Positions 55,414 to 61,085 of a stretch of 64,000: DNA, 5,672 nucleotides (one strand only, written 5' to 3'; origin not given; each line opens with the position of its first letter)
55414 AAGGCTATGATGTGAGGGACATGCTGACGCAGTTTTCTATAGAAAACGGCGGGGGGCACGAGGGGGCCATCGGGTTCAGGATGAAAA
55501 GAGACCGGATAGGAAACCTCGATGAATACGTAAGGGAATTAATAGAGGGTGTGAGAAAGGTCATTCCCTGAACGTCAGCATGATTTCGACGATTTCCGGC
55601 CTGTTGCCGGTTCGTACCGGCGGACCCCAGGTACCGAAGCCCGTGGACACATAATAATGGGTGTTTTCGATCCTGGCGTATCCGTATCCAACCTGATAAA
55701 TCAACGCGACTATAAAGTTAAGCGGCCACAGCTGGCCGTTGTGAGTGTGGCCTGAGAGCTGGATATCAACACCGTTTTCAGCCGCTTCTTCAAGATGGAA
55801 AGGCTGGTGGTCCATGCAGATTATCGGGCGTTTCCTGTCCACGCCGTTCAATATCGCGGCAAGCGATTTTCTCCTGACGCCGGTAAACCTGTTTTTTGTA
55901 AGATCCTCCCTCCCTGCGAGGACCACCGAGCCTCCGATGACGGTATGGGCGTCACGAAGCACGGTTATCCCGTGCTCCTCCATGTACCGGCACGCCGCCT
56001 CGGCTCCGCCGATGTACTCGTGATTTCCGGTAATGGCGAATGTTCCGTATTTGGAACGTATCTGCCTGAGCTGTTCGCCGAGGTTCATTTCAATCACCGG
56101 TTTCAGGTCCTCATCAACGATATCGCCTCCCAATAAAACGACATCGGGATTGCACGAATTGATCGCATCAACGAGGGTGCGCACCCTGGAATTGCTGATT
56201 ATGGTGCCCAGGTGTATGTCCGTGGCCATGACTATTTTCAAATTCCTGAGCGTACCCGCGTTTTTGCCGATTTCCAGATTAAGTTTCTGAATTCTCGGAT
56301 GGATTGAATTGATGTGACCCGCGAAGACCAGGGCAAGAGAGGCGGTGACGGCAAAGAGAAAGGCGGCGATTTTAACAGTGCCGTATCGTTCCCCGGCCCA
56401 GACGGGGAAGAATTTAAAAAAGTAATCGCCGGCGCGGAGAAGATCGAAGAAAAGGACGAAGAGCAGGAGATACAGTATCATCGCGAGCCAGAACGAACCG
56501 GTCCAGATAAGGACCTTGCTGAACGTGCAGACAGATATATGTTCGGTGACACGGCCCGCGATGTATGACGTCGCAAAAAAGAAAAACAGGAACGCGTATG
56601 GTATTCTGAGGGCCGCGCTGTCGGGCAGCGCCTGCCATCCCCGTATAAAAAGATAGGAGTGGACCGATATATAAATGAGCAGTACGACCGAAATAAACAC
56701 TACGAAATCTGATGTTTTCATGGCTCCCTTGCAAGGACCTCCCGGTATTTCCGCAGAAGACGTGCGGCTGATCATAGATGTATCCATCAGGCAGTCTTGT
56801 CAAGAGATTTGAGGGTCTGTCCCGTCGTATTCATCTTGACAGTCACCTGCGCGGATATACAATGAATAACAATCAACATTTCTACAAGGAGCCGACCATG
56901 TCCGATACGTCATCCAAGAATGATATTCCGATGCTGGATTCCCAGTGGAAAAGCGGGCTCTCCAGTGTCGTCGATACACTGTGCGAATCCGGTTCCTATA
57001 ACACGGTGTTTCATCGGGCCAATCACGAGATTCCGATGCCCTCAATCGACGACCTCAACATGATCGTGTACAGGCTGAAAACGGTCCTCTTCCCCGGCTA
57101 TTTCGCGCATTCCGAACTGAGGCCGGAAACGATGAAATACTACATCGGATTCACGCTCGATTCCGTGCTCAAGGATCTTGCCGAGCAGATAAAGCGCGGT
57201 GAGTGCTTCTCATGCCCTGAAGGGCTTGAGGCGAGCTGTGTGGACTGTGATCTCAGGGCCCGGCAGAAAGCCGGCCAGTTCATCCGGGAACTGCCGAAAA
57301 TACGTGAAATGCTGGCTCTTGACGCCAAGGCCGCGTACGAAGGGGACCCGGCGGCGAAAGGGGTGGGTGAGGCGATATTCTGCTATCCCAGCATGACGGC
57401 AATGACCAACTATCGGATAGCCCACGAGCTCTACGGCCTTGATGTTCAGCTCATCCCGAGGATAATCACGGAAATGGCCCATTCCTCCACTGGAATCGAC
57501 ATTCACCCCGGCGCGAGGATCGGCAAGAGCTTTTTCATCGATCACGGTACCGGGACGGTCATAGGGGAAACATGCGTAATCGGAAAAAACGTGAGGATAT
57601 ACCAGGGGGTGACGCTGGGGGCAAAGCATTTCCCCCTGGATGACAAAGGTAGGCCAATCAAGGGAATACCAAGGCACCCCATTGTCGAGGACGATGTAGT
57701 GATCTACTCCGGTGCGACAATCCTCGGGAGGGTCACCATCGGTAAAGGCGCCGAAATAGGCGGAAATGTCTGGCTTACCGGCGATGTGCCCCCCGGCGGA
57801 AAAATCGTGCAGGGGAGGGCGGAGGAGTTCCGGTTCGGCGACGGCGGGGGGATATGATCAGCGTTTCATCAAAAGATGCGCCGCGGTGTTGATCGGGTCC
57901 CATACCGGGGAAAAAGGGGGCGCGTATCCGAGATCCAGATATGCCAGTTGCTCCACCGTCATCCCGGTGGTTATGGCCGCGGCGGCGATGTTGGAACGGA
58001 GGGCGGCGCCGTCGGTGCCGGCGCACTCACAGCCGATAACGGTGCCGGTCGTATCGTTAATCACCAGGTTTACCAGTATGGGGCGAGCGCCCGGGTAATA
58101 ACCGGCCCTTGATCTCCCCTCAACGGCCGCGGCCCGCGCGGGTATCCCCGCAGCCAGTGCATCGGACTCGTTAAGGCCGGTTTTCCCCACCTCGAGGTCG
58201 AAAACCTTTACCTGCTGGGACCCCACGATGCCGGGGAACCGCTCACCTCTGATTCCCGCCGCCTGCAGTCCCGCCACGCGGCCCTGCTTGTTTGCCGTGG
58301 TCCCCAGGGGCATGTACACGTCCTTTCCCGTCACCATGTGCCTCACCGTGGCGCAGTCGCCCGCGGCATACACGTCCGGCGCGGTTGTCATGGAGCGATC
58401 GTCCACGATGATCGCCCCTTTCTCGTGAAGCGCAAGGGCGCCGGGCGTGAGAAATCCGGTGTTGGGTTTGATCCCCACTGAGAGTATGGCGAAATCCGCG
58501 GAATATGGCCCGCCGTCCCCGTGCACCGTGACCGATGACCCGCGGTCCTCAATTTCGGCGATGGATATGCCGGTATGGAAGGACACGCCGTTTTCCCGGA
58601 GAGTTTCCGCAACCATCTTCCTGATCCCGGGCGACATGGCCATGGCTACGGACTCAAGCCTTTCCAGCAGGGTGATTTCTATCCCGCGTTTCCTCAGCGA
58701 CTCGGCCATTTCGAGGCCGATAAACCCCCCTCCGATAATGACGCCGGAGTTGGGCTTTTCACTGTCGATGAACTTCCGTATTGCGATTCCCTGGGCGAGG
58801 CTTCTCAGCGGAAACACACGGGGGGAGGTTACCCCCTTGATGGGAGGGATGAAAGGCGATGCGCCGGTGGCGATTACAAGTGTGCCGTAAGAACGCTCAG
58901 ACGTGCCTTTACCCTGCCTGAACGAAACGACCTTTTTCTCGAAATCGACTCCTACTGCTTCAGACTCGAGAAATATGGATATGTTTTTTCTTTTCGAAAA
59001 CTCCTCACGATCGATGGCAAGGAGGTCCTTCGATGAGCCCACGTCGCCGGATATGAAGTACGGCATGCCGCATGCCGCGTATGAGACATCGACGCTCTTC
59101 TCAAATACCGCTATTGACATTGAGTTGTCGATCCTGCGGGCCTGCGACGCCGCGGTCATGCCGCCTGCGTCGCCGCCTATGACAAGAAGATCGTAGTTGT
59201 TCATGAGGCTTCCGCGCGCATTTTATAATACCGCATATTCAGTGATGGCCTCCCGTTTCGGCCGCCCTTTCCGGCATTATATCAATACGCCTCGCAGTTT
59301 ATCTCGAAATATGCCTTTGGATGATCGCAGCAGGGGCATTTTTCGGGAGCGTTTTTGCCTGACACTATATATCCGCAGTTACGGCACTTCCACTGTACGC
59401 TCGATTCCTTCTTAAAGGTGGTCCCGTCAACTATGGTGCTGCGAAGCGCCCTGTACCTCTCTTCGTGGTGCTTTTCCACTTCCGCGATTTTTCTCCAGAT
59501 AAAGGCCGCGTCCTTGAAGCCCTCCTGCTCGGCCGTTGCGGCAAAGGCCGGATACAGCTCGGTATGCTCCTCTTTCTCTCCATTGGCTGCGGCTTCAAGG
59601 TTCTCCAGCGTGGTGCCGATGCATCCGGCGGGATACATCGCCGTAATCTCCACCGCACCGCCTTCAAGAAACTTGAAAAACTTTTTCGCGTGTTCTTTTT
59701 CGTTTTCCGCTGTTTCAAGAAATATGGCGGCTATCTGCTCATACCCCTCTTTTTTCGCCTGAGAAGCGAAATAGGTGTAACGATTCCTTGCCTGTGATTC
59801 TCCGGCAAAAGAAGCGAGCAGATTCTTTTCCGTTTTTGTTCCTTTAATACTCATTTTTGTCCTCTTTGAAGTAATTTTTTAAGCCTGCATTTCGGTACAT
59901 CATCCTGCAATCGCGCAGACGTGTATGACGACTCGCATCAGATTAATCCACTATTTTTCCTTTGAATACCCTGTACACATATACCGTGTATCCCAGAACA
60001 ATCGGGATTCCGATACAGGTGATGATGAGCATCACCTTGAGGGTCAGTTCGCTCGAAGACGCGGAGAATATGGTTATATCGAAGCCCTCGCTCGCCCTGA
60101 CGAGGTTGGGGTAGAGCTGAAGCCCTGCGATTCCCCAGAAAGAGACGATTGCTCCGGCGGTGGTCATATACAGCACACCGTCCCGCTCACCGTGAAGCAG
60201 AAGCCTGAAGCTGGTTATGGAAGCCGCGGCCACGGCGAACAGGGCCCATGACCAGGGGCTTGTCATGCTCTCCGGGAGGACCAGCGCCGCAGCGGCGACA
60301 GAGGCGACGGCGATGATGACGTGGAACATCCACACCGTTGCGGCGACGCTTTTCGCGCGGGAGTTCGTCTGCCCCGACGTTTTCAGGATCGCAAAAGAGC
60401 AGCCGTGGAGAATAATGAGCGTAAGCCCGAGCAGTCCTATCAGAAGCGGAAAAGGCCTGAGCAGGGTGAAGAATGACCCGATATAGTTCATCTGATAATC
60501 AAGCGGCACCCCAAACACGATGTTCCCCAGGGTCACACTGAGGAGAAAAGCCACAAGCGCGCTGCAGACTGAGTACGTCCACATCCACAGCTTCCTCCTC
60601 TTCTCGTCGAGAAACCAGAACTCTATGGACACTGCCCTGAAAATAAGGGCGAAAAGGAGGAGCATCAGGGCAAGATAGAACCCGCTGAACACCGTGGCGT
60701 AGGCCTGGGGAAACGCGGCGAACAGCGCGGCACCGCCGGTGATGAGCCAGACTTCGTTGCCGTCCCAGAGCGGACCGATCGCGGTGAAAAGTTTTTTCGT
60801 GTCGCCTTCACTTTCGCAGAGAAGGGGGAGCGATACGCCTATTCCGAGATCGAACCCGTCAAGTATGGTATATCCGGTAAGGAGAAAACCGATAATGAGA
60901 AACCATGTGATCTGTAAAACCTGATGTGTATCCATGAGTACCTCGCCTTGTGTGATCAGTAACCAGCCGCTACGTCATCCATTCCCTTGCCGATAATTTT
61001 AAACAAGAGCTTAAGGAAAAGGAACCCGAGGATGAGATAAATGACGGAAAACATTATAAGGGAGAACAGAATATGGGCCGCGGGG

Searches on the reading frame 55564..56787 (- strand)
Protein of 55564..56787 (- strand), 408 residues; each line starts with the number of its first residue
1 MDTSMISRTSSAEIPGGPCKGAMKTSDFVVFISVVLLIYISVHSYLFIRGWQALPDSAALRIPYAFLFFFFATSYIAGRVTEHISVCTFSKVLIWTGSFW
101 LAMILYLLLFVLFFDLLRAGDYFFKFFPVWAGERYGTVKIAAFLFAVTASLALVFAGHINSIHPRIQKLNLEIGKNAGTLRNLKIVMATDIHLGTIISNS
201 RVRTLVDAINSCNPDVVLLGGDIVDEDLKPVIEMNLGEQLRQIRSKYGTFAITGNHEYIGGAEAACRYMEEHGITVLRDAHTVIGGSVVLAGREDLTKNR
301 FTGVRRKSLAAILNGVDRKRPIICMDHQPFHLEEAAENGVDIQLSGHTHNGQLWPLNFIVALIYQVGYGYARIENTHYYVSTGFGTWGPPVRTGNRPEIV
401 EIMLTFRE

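Call 12: search_protein_families(library=pfam, proteins=[window:55564-56787:-])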
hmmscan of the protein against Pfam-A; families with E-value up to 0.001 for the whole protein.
window:55564-56787:- (408 aa): 2 families
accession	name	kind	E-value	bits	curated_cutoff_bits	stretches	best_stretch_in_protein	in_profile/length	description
PF00149.33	Metallophos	-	1.2e-12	49.1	21.5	1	183-350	1-190/191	Calcineurin-like phosphoesterase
PF12850.12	Metallophos_2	-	0.00022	21.7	27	1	184-350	2-118/154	Calcineurin-like phosphoesterase superfamily domain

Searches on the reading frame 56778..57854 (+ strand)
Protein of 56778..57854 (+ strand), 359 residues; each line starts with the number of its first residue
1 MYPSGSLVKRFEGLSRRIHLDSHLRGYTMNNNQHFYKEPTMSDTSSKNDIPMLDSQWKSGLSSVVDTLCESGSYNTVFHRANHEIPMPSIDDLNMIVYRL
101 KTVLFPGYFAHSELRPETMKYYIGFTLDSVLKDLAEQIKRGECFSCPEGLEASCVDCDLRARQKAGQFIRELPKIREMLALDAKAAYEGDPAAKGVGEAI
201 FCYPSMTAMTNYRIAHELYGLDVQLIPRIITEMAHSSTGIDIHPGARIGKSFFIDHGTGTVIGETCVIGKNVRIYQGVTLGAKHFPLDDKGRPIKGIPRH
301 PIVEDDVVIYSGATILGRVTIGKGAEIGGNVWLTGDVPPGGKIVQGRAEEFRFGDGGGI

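Call 12: search_protein_families(library=pfam, proteins=[window:56778-57854:+])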
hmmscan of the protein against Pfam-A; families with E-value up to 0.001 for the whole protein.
window:56778-57854:+ (359 aa): 2 families
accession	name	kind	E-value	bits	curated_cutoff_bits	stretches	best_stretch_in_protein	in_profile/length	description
PF00132.30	Hexapep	-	2.1e-12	46.6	27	2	300-335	1-36/36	Bacterial transferase hexapeptide (six repeats)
PF25084.1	LbH_EIF2B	-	0.00017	22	54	0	245-276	27-55/105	EIF2B subunit epsilon LbH domain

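Call 50: search_protein_families(library=ncbifam, proteins=[window:56778-57854:+])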
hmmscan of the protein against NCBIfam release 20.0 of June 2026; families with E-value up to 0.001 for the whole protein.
window:56778-57854:+ (359 aa): 13 families
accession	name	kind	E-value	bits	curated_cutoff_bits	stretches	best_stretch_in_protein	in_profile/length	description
TIGR01172.1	cysE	equivalog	1.5e-47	161.6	210.65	1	182-344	4-157/162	serine O-acetyltransferase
NF041874.1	EPS_EpsC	equivalog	9e-46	155.7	150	1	181-344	3-157/168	serine O-acetyltransferase EpsC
NF008349.0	PRK11132.1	equivalog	8.5e-28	97.2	397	1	171-339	73-232/273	serine O-acetyltransferase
NF007564.0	PRK10191.1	equivalog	9.6e-09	34.9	196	1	214-330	35-138/162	colanic acid biosynthesis acetyltransferase WcaB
TIGR04016.1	WcaB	equivalog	2.8e-08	33.5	194.65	1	214-329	19-121/146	colanic acid biosynthesis acetyltransferase WcaB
TIGR03532.1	DapD_Ac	equivalog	6.9e-07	29.1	231.75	1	237-341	108-201/231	2,3,4,5-tetrahydropyridine-2,6-dicarboxylate N-acetyltransferase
NF002060.0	PRK00892.1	subfamily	8.6e-07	28.4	207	0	234-281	114-159/345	UDP-3-O-(3-hydroxymyristoyl)glucosamine N-acyltransferase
TIGR01853.1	lipid_A_lpxD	equivalog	2.9e-06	26.5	242.5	0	242-281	119-156/325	UDP-3-O-(3-hydroxymyristoyl)glucosamine N-acyltransferase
TIGR03570.1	NeuD_NnaD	subfamily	4.7e-06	26.3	160.8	0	303-340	156-193/202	NeuD/PglB/VioB family sugar acetyltransferase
NF003657.0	PRK05289.1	equivalog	6.9e-06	25.3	226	0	241-282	5-44/264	acyl-ACP--UDP-N-acetylglucosamine O-acyltransferase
NF008808.1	PRK11830.1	equivalog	2.2e-05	24.1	204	1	245-337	101-182/243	2,3,4,5-tetrahydropyridine-2,6-dicarboxylate N-succinyltransferase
NF007076.0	PRK09527.1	equivalog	5.5e-05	22.7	347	1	247-340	77-171/203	galactoside O-acetyltransferase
TIGR03308.1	phn_thr-fam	hypoth_equivalog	0.00027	20.8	201.65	0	303-346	111-153/204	phosphonate metabolim protein, transferase hexapeptide repeat family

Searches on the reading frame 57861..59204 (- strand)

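Call 12: search_protein_families(library=pfam, proteins=[window:57861-59204:-])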
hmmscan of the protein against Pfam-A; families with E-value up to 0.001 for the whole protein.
window:57861-59204:- (448 aa): 8 families
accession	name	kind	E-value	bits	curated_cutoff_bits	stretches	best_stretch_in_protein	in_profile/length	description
PF07992.20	Pyr_redox_2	-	7e-58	196.8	26.1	1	4-306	1-289/291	Pyridine nucleotide-disulphide oxidoreductase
PF00070.33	Pyr_redox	-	6.2e-17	62.3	22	1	154-227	2-79/82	Pyridine nucleotide-disulphide oxidoreductase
PF02852.28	Pyr_redox_dim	-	2.2e-15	57.2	25.3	1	331-434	3-105/110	Pyridine nucleotide-disulphide oxidoreductase, dimerisation domain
PF13738.12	Pyr_redox_3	-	6.5e-14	52.3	30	1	155-282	168-305/305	Pyridine nucleotide-disulphide oxidoreductase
PF13450.12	NAD_binding_8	-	5.4e-10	39.9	21.9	1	156-191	1-36/68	NAD(P)-binding Rossmann-like domain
PF01266.30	DAO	-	4.3e-09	36.8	27.9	1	155-187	3-35/353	FAD dependent oxidoreductase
PF03486.20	HI0933_like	-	2.1e-07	31.1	50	0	155-186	4-35/244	HI0933-like protein Rossmann domain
PF00890.30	FAD_binding_2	-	0.00013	21.7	20.4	0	5-39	1-33/414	FAD binding domain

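Call 50: search_protein_families(library=ncbifam, proteins=[window:57861-59204:-])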
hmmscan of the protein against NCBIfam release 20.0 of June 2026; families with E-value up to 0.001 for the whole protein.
window:57861-59204:- (448 aa): 63 families (the best 25 are shown)
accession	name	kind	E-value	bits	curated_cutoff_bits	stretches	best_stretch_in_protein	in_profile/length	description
TIGR03385.1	CoA_CoA_reduc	equivalog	1.8e-124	415.9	578.8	1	6-441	2-438/439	CoA-disulfide reductase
NF007123.0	PRK09564.1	equivalog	1.2e-118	396.6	458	1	6-442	3-440/444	CoA-disulfide reductase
NF010037.0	PRK13512.1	equivalog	3.9e-73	246.8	394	1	6-439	4-431/438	CoA-disulfide reductase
NF046103.1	NOXase_Strep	equivalog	6.2e-68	229.8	600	1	7-442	3-438/442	H2O-forming NADH oxidase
NF045765.1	PhenlGlyoxDHPadH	equivalog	4.9e-50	170.6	475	1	5-326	4-319/416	NADH-dependent phenylglyoxylate dehydrogenase subunit epsilon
TIGR02374.1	nitri_red_nirB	equivalog_domain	2.9e-42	145.1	578.35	1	14-343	9-329/794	nitrite reductase large subunit NirB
TIGR02053.1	MerA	equivalog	2.1e-38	132.5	454.45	1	90-421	116-433/465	mercury(II) reductase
NF011565.0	PRK14989.1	subfamily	2.5e-34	118.5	883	1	27-343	29-334/847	nitrite reductase large subunit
TIGR01350.1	lipoamide_DH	equivalog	5.1e-34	117.8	408.8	1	90-421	116-434/461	dihydrolipoyl dehydrogenase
NF042949.2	3PPDioc_HcaD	equivalog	8.8e-33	113.6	450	1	7-311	5-301/386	3-phenylpropionate/cinnamic acid dioxygenase ferredoxin--NAD(+) reductase subunit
NF003437.0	PRK04965.1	equivalog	1e-32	113.6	392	1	5-289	4-279/378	NADH:flavorubredoxin reductase NorW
NF041853.1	hythiocyan_redase_MerA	equivalog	1.3e-30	106.7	650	1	96-284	112-294/440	hypothiocyanous acid reductase MerA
NF004943.0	PRK06292.2-1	equivalog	1.5e-27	96.5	432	1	67-423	95-437/456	dihydrolipoyl dehydrogenase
NF005572.0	PRK07251.1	equivalog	3.4e-26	91.9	537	1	89-285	102-293/438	FAD-containing oxidoreductase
NF010311.1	PRK13748.1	subfamily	3.8e-25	88.8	600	1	100-421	226-528/560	mercury(II) reductase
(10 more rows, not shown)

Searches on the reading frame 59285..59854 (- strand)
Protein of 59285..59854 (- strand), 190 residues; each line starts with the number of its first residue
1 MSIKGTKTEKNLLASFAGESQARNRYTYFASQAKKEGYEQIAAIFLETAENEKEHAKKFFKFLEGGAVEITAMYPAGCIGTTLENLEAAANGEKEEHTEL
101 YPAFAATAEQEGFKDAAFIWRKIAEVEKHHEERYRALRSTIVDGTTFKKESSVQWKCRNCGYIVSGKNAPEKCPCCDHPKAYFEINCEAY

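Call 13: search_protein_families(library=pfam, proteins=[window:59285-59854:-])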
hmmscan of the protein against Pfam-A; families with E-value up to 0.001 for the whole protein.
window:59285-59854:- (190 aa): 4 families
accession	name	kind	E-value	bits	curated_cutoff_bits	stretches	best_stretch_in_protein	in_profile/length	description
PF02915.23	Rubrerythrin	-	5.1e-31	108.3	22.8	1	10-137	1-136/137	Rubrerythrin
PF21349.2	RUBY_RBDX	-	5.5e-14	51.7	26.5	1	155-184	1-30/30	Rubrerythrin, rubredoxin-like domain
PF00210.30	Ferritin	-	2.1e-08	34.7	24.5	1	11-136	3-134/142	Ferritin-like domain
PF23458.2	DUF7130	-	2.2e-05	24.7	35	1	142-182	42-82/89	Domain of unknown function (DUF7130)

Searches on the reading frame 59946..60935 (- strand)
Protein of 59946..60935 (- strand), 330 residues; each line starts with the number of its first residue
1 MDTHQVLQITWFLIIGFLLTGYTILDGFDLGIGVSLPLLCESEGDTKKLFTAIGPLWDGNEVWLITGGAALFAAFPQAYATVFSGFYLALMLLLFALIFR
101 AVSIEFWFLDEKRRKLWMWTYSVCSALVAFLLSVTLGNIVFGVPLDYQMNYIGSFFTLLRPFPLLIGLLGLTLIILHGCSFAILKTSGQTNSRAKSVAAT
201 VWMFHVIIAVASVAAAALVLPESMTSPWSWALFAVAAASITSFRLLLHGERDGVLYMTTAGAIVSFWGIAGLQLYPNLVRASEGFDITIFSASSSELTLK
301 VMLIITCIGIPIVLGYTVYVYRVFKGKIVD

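Call 13: search_protein_families(library=pfam, proteins=[window:59946-60935:-])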
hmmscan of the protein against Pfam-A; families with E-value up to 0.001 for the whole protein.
window:59946-60935:- (330 aa): 1 family
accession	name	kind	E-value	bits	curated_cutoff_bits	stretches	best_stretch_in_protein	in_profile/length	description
PF02322.20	Cyt_bd_oxida_II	-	7.1e-86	288.7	35.6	1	7-324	1-302/302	Cytochrome bd terminal oxidase subunit II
